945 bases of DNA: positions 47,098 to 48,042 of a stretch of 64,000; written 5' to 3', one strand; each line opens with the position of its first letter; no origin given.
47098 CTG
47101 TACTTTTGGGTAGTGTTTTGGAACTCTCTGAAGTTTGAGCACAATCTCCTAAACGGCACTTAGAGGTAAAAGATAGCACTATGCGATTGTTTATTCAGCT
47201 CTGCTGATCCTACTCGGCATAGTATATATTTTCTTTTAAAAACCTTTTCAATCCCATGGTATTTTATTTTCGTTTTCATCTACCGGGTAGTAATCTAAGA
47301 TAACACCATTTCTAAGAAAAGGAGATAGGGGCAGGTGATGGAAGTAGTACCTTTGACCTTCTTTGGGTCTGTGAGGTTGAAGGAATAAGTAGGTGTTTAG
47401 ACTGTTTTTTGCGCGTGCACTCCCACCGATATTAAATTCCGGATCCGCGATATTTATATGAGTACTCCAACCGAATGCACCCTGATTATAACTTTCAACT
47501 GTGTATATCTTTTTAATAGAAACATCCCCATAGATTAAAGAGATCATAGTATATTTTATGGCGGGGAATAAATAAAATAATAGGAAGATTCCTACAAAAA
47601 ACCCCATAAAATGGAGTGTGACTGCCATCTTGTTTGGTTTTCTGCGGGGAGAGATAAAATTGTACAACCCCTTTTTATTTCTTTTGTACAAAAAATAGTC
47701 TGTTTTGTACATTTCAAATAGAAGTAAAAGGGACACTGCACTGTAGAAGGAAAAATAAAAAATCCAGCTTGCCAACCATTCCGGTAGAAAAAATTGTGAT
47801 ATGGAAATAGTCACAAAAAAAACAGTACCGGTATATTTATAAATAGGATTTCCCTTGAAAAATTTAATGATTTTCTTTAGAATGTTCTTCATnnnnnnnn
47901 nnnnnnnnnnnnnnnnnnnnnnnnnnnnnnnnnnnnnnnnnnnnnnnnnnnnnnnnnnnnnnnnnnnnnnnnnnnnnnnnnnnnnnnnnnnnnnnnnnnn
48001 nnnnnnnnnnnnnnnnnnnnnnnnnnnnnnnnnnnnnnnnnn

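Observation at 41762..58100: An AT-richer accessory island of about 16 kb lies immediately 3' of a divergent tRNA-Thr/tRNA-Gly pair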

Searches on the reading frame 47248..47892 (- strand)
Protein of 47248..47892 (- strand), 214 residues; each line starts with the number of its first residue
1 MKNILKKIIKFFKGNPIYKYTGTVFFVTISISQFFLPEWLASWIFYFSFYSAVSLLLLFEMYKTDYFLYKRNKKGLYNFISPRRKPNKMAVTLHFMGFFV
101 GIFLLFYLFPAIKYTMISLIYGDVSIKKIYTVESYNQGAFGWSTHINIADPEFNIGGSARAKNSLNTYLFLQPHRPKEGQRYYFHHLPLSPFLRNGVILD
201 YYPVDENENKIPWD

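Call 5: search_protein_families(library=pfam, proteins=[window:47248-47892:-], max_evalue=0.01)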
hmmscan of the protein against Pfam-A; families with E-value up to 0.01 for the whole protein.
window:47248-47892:- (214 aa): 0 families

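Call 27: find_encoding_contigs(protein=window:47248-47892:-, flank=10000, max_places=10)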
Protein window:47248-47892:- (214 aa): 2 contigs read that carry it; 1 place shown.
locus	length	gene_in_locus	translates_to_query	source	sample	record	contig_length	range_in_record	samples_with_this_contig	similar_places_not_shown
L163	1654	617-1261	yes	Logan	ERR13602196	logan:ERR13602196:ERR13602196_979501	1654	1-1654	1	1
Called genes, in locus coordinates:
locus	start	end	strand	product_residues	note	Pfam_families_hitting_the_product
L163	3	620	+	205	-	?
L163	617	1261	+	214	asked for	-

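Call 41: search_protein_families(library=padloc, proteins=[window:47248-47892:-], max_evalue=0.01)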
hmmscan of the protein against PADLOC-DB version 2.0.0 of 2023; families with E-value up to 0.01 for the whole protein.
window:47248-47892:- (214 aa): 0 families

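Call 42: search_protein_families(library=ncbifam, proteins=[window:47248-47892:-], max_evalue=0.01)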
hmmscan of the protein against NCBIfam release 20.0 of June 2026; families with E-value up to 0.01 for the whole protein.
window:47248-47892:- (214 aa): 0 families

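Call 85: search_protein_families(library=phrogs, proteins=[window:47248-47892:-], max_evalue=0.001)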
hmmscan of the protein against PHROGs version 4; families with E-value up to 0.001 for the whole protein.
window:47248-47892:- (214 aa): 0 families
